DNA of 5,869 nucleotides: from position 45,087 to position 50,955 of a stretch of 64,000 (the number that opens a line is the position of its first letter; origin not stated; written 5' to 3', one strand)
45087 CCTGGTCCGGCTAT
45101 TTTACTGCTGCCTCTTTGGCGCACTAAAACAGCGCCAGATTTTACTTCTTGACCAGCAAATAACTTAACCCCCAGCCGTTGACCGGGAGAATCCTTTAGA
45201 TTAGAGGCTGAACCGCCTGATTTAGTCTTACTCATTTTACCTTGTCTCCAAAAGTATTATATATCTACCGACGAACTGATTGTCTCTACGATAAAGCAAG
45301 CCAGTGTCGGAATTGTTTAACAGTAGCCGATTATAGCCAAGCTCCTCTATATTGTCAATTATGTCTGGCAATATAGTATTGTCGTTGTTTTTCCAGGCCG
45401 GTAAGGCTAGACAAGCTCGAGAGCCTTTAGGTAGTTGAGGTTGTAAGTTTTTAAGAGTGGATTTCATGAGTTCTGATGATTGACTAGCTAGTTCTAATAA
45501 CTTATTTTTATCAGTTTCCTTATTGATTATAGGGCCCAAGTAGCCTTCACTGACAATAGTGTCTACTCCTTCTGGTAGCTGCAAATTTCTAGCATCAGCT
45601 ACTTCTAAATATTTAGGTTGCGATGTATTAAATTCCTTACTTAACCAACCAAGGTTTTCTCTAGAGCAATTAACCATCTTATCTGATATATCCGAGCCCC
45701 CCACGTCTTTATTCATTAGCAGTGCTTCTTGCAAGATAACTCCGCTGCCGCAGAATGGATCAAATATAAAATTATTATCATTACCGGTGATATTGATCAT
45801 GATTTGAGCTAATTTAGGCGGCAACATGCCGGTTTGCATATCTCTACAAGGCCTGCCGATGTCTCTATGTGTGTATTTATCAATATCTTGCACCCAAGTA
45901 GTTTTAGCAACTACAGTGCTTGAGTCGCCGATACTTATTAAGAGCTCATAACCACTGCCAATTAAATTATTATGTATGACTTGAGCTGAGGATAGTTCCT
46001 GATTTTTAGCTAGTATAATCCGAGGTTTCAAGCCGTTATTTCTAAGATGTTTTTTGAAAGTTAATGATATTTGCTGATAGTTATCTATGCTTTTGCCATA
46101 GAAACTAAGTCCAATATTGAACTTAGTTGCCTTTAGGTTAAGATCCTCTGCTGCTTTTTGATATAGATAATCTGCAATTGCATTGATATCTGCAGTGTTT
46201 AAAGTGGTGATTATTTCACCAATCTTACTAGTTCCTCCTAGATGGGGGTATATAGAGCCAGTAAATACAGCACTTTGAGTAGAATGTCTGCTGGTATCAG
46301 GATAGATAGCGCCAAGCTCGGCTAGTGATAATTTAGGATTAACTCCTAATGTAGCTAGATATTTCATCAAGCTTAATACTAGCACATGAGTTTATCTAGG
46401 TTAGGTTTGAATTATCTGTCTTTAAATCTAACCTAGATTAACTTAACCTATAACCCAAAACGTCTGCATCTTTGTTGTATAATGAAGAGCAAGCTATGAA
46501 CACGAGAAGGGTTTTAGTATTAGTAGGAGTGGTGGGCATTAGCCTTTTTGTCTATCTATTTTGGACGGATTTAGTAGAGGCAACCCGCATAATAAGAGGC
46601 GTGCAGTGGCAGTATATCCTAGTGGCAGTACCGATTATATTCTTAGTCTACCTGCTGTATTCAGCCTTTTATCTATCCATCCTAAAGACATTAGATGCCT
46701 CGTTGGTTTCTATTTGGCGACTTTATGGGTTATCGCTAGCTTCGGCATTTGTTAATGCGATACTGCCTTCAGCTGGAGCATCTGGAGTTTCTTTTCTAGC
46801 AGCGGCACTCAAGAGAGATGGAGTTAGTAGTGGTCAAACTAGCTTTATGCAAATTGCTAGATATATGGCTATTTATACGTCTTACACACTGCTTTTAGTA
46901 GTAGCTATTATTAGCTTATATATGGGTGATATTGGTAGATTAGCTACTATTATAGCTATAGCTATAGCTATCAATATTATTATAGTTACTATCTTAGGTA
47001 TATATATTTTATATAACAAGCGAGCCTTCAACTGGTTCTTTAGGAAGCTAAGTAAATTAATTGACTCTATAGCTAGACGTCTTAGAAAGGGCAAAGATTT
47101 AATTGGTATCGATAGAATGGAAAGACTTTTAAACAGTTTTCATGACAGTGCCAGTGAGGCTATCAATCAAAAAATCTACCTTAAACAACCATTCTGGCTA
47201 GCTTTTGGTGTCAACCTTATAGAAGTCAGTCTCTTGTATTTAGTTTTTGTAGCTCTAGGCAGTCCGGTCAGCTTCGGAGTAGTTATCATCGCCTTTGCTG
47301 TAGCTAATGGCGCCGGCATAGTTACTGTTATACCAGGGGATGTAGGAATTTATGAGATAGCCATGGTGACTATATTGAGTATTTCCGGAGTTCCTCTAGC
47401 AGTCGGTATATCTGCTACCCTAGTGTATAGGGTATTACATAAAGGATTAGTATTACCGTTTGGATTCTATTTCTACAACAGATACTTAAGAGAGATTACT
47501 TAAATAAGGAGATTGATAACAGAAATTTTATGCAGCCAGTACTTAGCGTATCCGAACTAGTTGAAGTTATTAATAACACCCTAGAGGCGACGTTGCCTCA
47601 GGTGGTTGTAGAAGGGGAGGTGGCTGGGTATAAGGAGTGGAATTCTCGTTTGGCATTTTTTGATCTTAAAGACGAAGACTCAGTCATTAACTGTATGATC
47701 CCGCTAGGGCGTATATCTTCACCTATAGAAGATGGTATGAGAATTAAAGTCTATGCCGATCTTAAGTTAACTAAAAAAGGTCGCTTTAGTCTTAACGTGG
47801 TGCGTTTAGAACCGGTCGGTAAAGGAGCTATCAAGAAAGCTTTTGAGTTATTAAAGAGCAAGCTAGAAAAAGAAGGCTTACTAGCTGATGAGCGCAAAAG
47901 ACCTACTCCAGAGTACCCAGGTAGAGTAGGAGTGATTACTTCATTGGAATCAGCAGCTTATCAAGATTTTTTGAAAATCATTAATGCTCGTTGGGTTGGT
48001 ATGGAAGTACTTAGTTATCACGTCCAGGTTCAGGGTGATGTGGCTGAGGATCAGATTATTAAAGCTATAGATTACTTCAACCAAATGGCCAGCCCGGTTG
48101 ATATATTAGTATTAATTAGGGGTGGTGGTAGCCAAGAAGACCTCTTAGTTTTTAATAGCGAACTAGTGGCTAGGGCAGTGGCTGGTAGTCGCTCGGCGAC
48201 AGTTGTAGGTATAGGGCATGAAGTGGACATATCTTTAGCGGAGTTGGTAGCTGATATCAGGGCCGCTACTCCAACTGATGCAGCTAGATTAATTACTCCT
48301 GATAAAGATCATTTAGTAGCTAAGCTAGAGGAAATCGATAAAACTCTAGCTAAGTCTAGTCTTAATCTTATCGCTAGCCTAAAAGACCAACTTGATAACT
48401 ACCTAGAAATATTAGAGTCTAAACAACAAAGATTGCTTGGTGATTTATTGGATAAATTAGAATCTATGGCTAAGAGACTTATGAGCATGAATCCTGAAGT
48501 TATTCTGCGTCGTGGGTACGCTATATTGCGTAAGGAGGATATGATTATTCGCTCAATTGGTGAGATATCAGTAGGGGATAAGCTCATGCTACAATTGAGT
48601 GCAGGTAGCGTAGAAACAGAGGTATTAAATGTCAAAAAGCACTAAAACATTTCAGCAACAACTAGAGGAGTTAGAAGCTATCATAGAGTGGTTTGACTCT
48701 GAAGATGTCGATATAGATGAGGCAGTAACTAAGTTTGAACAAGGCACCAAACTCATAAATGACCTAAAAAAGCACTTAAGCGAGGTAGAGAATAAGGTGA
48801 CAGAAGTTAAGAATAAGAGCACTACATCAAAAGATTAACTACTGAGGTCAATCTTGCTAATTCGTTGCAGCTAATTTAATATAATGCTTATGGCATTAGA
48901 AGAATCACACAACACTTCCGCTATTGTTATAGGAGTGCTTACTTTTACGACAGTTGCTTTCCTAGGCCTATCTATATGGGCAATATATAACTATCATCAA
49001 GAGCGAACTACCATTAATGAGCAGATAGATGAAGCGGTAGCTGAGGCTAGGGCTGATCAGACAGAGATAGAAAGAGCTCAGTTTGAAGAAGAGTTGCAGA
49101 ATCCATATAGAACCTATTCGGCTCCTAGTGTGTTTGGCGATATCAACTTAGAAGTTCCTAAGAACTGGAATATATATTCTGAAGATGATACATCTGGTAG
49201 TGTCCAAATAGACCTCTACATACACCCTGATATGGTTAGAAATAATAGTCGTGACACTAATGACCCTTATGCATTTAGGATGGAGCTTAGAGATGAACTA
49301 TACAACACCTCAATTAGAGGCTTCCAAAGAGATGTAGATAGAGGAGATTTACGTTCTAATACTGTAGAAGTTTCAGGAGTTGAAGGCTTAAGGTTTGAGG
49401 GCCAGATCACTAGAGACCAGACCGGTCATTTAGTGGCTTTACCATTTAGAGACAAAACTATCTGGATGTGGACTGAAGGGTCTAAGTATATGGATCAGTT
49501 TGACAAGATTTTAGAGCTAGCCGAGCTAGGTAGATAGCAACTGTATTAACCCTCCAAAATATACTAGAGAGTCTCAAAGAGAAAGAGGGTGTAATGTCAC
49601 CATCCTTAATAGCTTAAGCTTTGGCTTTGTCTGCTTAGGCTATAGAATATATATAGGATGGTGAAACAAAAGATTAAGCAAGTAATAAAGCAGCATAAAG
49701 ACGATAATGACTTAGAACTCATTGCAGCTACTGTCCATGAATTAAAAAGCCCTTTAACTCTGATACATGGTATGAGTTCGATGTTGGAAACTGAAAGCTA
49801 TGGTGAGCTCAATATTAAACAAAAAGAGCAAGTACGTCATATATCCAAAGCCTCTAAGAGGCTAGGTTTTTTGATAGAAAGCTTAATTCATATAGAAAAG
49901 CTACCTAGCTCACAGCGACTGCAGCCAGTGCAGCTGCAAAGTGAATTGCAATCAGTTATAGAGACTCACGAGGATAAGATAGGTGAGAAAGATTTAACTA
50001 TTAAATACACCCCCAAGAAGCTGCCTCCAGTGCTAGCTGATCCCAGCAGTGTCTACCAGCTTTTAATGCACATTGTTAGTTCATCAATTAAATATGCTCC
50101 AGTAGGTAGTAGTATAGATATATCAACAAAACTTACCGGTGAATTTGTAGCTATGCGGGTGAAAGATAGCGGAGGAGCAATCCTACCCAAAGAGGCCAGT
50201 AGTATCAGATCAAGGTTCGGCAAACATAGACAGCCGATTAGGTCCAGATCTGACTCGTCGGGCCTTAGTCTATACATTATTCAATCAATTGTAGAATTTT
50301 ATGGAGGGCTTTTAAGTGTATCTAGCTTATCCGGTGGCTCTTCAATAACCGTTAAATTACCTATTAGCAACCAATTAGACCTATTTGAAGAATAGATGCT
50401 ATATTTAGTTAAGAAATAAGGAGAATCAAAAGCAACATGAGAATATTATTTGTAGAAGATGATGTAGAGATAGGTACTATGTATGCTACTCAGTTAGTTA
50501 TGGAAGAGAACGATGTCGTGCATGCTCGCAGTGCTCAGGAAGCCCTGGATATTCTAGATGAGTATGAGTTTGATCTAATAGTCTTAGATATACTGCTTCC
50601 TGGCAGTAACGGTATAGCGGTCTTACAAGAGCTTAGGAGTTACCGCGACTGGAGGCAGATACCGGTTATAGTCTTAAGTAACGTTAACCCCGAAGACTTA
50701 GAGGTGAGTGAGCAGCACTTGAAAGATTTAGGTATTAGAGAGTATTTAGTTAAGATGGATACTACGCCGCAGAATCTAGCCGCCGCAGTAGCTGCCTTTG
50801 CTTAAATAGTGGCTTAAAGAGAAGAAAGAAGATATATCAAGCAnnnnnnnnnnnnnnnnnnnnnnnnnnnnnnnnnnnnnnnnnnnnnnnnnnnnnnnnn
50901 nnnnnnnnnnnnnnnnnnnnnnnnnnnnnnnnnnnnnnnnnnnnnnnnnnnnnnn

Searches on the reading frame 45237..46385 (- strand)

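Call 61: search_protein_families(library=pfam, proteins=[window:45237-46385:-], max_evalue=0.001)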
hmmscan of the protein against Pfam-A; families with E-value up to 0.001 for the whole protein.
window:45237-46385:- (382 aa): 4 families
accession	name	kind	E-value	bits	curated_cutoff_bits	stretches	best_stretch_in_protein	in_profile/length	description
PF01170.24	UPF0020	-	7e-12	45.9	22.3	1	183-298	6-146/197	RMKL-like, methyltransferase domain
PF01555.25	N6_N4_Mtase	-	4.3e-09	37.1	26.7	1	138-239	132-217/221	DNA methylase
PF13847.12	Methyltransf_31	-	4.9e-05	23.5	27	1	204-301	4-98/145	Methyltransferase domain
PF11599.14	AviRa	-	0.00076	19.4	25.7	0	204-251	50-103/232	RRNA methyltransferase AviRa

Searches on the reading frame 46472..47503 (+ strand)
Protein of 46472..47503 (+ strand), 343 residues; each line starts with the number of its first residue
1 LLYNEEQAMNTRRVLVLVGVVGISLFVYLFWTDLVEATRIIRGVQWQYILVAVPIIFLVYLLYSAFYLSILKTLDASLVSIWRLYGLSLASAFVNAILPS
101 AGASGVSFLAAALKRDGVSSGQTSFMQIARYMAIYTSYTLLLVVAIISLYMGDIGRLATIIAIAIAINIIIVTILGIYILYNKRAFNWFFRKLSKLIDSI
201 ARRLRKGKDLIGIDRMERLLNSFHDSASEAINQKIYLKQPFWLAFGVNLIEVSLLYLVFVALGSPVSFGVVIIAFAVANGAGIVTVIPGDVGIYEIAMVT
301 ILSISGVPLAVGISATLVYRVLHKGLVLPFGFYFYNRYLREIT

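Call 61: search_protein_families(library=pfam, proteins=[window:46472-47503:+], max_evalue=0.001)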
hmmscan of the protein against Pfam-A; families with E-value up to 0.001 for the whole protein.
window:46472-47503:+ (343 aa): 1 family
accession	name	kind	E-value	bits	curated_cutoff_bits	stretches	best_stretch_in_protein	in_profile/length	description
PF03706.18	LPG_synthase_TM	-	8.7e-32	111.2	33.4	1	19-323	4-294/302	Lysylphosphatidylglycerol synthase TM region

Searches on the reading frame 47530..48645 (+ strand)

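Call 61: search_protein_families(library=pfam, proteins=[window:47530-48645:+], max_evalue=0.001)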
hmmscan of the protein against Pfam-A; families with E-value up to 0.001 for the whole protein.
window:47530-48645:+ (371 aa): 3 families
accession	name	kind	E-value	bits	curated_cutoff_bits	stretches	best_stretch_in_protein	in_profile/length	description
PF02601.20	Exonuc_VII_L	-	1.2e-70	238.9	35.9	2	117-317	1-199/315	Exonuclease VII, large subunit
PF13742.12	tRNA_anti_2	-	2.2e-14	53.9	27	1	5-93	1-94/95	OB-fold nucleic acid binding domain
PF01336.31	tRNA_anti-codon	-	4e-07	30.3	27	1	25-95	1-74/75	OB-fold nucleic acid binding domain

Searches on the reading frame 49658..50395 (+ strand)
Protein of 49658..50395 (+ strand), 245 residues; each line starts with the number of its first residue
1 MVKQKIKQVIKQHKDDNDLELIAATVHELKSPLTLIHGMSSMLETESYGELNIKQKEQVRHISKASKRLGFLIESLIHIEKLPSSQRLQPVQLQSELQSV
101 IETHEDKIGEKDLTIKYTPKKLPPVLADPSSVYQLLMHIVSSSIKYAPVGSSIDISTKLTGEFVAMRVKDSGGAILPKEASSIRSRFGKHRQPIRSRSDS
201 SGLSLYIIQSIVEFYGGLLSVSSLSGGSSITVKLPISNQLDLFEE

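Call 61: search_protein_families(library=pfam, proteins=[window:49658-50395:+], max_evalue=0.001)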
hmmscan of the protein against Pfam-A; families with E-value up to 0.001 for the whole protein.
window:49658-50395:+ (245 aa): 2 families
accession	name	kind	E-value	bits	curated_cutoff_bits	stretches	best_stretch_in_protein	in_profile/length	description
PF02518.31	HATPase_c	-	2.2e-13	51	26.4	1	128-236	2-109/111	Histidine kinase-, DNA gyrase B-, and HSP90-like ATPase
PF00512.31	HisKA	-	6.4e-11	42.6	26.9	1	20-82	4-63/66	His Kinase A (phospho-acceptor) domain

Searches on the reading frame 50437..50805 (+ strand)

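Call 62: search_protein_families(library=pfam, proteins=[window:50437-50805:+], max_evalue=0.001)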
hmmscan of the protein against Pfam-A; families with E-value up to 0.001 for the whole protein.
window:50437-50805:+ (122 aa): 2 families
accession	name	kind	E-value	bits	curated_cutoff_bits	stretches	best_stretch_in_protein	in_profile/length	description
PF00072.30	Response_reg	-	7.6e-17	61.9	30.2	1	3-117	1-109/111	Response regulator receiver domain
PF20274.4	cREC_REC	-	8.8e-05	23.6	27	1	4-85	3-76/88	Cyclic-phosphate processing Receiver domain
